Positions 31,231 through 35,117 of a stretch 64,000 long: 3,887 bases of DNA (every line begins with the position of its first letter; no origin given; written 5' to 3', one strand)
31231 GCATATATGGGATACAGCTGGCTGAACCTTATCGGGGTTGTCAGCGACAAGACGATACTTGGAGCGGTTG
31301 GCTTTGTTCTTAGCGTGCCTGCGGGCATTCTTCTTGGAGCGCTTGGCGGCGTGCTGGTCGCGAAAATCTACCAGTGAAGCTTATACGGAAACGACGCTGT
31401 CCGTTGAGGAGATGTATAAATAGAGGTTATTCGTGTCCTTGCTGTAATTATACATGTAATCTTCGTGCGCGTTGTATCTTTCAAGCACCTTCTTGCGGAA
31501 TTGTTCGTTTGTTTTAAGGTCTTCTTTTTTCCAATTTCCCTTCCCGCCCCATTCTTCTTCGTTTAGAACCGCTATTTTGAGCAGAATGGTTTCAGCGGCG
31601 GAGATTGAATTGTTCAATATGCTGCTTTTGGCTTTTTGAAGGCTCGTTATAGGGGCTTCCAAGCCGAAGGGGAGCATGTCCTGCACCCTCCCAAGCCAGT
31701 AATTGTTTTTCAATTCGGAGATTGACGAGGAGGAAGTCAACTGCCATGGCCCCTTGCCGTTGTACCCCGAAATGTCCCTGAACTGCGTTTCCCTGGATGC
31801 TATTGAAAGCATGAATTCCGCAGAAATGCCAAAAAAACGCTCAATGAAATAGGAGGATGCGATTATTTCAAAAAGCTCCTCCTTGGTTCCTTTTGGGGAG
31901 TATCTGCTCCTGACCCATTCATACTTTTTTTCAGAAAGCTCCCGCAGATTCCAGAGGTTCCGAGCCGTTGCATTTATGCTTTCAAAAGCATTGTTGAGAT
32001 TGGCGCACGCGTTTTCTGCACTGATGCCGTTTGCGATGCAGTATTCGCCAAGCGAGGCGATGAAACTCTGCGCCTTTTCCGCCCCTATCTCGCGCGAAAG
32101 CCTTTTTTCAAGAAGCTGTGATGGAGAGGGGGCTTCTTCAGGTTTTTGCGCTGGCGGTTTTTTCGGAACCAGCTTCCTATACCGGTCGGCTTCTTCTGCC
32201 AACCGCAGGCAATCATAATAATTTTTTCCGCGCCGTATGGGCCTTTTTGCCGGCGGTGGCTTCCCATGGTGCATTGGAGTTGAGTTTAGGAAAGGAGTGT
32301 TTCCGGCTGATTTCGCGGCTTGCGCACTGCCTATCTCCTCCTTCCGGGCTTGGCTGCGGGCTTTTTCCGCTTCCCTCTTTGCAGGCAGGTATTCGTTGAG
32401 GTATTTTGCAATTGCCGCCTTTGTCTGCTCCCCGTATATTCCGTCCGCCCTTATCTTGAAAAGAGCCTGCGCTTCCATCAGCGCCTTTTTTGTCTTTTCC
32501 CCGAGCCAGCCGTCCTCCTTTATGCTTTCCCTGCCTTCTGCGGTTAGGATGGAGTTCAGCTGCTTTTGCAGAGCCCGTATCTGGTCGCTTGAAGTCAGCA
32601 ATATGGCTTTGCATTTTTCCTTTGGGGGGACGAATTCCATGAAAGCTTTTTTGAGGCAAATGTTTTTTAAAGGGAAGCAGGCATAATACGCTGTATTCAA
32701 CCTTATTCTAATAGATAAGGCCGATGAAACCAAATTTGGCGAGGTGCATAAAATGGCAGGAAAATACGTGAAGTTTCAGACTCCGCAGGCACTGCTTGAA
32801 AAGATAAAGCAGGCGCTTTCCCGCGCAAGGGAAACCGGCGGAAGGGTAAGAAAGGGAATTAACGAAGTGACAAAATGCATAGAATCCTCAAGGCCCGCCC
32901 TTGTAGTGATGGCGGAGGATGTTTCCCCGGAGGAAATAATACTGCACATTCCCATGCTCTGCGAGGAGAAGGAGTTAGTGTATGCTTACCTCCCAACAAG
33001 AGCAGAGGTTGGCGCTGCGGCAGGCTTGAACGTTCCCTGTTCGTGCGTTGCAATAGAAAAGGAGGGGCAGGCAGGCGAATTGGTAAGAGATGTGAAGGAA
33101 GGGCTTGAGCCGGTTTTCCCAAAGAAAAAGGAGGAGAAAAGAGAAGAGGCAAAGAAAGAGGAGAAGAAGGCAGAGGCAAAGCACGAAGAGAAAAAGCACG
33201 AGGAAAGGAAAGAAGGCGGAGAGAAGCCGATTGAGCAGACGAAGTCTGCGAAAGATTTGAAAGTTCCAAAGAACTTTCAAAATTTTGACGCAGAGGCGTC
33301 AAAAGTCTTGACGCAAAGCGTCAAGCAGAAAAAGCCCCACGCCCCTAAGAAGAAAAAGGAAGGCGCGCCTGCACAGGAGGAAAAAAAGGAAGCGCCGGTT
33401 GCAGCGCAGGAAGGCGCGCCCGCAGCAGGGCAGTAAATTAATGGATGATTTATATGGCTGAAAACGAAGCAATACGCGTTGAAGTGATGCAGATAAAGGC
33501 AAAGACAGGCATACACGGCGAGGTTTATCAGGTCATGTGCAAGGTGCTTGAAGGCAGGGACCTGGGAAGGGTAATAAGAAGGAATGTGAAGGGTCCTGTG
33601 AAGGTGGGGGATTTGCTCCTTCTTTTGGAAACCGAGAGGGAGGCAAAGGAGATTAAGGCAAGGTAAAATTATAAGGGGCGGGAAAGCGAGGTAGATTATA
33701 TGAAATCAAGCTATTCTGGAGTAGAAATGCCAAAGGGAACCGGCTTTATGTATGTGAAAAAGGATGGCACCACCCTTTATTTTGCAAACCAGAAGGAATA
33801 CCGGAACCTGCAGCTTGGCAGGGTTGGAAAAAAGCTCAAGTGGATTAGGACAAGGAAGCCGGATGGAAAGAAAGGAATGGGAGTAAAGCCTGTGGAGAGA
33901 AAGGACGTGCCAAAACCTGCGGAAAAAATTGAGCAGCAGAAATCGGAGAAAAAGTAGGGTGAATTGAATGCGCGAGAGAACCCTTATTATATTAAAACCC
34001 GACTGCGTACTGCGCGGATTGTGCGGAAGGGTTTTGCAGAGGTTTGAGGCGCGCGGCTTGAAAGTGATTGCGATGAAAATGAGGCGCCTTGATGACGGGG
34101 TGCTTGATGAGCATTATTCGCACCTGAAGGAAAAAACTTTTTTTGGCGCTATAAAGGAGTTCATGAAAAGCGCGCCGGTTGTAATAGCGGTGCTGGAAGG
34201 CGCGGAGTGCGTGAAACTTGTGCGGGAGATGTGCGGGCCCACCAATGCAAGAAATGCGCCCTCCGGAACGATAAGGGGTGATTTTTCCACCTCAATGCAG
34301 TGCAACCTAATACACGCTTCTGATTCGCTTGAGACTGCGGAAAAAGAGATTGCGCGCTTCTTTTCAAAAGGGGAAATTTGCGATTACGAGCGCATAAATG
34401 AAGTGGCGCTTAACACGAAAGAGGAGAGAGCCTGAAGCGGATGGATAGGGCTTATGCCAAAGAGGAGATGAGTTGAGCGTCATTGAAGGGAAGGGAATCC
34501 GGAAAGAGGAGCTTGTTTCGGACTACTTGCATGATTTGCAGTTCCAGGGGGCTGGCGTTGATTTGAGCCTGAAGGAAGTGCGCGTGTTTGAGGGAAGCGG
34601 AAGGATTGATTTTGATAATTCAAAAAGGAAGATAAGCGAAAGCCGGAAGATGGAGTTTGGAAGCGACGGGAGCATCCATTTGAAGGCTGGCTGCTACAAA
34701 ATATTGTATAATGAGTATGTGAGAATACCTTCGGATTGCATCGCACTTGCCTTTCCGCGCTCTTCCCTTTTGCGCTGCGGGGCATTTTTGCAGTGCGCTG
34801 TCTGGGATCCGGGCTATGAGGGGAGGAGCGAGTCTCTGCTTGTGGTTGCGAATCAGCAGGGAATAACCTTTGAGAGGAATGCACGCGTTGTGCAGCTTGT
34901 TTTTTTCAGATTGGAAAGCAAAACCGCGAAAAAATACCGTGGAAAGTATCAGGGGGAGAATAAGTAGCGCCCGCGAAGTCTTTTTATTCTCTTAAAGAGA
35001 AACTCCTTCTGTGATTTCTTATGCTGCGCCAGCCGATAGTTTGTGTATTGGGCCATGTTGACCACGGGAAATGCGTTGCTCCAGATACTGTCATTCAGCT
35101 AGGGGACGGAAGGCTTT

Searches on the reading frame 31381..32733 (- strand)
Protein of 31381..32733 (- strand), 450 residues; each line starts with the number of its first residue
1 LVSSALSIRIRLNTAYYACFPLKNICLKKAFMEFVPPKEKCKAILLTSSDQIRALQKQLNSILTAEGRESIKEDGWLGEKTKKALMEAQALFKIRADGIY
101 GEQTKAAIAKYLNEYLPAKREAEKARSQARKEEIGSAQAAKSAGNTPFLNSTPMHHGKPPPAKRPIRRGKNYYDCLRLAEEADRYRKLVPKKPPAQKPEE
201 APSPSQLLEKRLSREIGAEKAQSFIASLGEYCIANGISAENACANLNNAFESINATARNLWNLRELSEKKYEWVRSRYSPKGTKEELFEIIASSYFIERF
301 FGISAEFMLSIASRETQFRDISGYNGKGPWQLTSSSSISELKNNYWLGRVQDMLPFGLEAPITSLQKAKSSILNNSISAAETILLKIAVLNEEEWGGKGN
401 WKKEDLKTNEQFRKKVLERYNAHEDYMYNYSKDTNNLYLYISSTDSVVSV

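Call 17: search_protein_families(library=pfam, proteins=[window:31381-32733:-])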
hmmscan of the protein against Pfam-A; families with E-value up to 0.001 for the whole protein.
window:31381-32733:- (450 aa): 1 family
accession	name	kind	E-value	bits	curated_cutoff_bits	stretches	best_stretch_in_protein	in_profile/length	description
PF01471.23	PG_binding_1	-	1.2e-10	41.8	23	1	49-108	2-57/57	Putative peptidoglycan binding domain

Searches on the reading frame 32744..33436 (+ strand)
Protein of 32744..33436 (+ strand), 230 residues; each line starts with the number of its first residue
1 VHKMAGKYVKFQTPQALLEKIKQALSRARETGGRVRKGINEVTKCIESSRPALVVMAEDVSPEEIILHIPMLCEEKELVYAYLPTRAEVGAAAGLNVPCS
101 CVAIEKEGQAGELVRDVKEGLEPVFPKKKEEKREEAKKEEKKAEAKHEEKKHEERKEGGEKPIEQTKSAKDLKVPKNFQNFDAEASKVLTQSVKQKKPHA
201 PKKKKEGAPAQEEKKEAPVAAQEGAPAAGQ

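Call 17: search_protein_families(library=pfam, proteins=[window:32744-33436:+])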
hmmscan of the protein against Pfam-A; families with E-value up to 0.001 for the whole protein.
window:32744-33436:+ (230 aa): 1 family
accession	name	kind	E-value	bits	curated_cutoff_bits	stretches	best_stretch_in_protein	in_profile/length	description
PF01248.31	Ribosomal_L7Ae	-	5.9e-23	80.8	22.1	1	20-113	2-94/95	Ribosomal protein L7Ae/L30e/S12e/Gadd45 family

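Call 18: find_homologous_proteins(query=window:32744-33436:+, max_evalue=1e-10)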
Query window:32744-33436:+ (230 aa): 32 proteins with E <= 1e-10 among 2632 candidates.
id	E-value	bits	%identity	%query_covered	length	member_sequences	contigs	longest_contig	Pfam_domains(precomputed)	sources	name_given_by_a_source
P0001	1.0e-83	299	100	66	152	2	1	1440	-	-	-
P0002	1.7e-54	203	56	93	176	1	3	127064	PF01248.32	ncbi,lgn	-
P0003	4.0e-53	199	67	53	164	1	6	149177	PF01248.32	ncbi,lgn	ncbi:MAG: 50S ribosomal protein L7Ae [Candidatus Anstonellales archaeon]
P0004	8.3e-38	149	54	65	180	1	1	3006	PF01248.32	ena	-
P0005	6.6e-36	142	52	61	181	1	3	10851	PF01248.32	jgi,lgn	-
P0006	1.1e-35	142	-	-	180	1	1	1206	PF01248.32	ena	-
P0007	1.2e-35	141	-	-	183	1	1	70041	PF01248.32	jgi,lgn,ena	-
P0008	1.6e-35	141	41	93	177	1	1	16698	PF01248.32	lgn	-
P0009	8.8e-35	139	52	60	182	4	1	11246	PF01248.32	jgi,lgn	-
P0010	1.6e-34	138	53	51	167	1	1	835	PF01248.32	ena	-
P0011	3.9e-34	137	51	67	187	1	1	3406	PF01248.32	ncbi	-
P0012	6.2e-34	136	-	-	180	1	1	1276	PF01248.32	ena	-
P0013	6.8e-34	136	52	67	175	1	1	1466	PF01248.32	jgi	-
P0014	8.9e-34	135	38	57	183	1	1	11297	PF01248.32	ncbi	-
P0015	7.4e-33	132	46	63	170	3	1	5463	PF01248.32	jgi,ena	-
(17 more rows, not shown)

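Call 20: find_encoding_contigs(protein=P0002, flank=10000, max_places=3)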
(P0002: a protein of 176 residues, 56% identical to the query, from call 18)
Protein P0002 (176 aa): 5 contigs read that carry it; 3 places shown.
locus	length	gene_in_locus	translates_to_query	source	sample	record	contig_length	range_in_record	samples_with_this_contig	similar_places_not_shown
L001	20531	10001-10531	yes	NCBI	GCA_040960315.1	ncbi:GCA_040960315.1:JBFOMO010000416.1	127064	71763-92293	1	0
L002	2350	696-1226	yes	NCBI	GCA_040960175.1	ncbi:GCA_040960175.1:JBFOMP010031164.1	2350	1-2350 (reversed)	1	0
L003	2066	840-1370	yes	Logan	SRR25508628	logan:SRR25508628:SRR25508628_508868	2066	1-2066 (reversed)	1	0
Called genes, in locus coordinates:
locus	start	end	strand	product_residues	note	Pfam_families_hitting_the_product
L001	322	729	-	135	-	PF00583:Acetyltransf_1, PF13673:Acetyltransf_10, PF13508:Acetyltransf_7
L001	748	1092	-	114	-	-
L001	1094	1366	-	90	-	-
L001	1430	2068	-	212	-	PF00149:Metallophos, PF12850:Metallophos_2, PF14582:Metallophos_3 (faint)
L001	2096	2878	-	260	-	PF01798:Nop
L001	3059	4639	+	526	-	PF00587:tRNA-synt_2b, PF03129:HGTP_anticodon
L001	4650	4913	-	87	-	-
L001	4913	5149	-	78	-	-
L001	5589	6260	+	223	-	PF13338:AbiEi_4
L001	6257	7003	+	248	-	PF08843:AbiEii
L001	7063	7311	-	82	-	-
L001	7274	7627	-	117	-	-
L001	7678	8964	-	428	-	-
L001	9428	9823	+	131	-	PF27404:MJ1491 (weak)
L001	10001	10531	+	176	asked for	PF01248:Ribosomal_L7Ae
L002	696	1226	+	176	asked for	PF01248:Ribosomal_L7Ae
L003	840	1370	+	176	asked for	PF01248:Ribosomal_L7Ae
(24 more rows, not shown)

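Call 21: find_encoding_contigs(protein=P0003, flank=10000, max_places=3)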
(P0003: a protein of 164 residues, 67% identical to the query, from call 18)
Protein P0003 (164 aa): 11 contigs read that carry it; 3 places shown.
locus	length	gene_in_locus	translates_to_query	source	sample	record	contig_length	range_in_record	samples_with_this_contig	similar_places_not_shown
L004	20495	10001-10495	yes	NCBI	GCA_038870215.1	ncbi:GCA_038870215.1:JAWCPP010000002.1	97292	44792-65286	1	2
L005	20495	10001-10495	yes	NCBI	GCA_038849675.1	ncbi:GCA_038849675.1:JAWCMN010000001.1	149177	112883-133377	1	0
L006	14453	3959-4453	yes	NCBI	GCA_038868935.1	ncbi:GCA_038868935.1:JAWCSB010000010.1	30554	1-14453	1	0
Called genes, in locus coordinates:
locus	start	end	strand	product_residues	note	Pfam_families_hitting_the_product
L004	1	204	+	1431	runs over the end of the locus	-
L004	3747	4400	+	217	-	-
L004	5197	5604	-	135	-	PF00583:Acetyltransf_1, PF13673:Acetyltransf_10, PF13508:Acetyltransf_7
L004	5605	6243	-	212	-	PF00149:Metallophos, PF12850:Metallophos_2, PF14582:Metallophos_3 (faint)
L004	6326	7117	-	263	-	PF01798:Nop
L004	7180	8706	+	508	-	PF00587:tRNA-synt_2b, PF03129:HGTP_anticodon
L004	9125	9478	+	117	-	-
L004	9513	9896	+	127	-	PF27404:MJ1491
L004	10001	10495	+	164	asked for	PF01248:Ribosomal_L7Ae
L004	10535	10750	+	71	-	PF01200:Ribosomal_S28e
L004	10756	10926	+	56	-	PF01246:Ribosomal_L24e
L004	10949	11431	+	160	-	PF00334:NDK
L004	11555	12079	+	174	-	PF22769:DCD, PF00692:dUTPase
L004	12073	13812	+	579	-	PF00009:GTP_EFTU, PF01926:MMR_HSR1 (weak), PF03144:GTP_EFTU_D2 (weak), PF11987:IF-2, PF14578:GTP_EFTU_D4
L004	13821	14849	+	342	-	PF05833:NFACT_N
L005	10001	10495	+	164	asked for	PF01248:Ribosomal_L7Ae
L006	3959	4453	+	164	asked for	PF01248:Ribosomal_L7Ae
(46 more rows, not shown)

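Call 80: find_encoding_contigs(protein=P0001, flank=3000, max_places=4)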
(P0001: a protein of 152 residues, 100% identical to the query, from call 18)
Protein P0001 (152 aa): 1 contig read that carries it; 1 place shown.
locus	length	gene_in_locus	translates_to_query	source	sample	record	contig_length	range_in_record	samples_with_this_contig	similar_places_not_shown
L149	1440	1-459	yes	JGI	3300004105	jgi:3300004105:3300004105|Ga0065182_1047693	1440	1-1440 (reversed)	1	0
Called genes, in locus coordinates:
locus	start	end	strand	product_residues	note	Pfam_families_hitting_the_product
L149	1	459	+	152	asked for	?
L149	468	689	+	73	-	PF01200:Ribosomal_S28e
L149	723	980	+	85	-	PF01246:Ribosomal_L24e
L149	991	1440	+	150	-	?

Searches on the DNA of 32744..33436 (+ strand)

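Call 26: search_rna_families(sources=[L043, L046, L057, L059, L083, L084, L001, L004], threshold=gathering)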
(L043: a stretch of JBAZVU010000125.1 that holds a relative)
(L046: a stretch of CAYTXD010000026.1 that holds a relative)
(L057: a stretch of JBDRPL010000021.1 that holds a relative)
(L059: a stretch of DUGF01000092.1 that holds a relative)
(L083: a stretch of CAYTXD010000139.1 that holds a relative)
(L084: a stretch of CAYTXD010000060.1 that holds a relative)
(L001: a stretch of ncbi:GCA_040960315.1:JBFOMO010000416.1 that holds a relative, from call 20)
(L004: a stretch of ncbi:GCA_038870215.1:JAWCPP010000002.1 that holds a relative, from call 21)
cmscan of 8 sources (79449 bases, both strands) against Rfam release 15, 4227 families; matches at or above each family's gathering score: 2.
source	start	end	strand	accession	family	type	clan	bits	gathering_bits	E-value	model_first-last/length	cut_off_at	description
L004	428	3344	-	RF02540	LSU_rRNA_archaea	Gene; rRNA;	CL00112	2369.7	50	0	1-2987/2987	no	Archaeal large subunit ribosomal RNA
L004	5081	5153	-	RF00005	tRNA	Gene; tRNA;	CL00001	54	29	9.6e-09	1-71/71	no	tRNA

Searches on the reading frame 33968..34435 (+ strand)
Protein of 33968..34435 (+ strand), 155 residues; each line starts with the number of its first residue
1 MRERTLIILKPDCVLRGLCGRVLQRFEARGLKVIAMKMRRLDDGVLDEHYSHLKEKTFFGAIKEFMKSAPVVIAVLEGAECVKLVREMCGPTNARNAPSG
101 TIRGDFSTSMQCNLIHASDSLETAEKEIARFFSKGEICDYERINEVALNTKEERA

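Call 17: search_protein_families(library=pfam, proteins=[window:33968-34435:+])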
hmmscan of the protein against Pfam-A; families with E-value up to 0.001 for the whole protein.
window:33968-34435:+ (155 aa): 1 family
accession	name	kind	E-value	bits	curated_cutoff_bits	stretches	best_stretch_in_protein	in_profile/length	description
PF00334.24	NDK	-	2.9e-48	163.6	27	1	3-137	1-135/135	Nucleoside diphosphate kinase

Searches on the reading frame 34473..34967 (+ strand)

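Call 50: search_protein_families(library=pfam, proteins=[window:34473-34967:+])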
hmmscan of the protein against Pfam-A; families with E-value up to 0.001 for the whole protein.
window:34473-34967:+ (164 aa): 2 families
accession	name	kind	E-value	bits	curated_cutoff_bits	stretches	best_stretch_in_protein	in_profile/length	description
PF22769.1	DCD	-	2.3e-21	76.9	27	1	9-146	11-152/153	dCTP deaminase-like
PF00692.24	dUTPase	-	4.2e-06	27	22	1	71-149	27-106/129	dUTPase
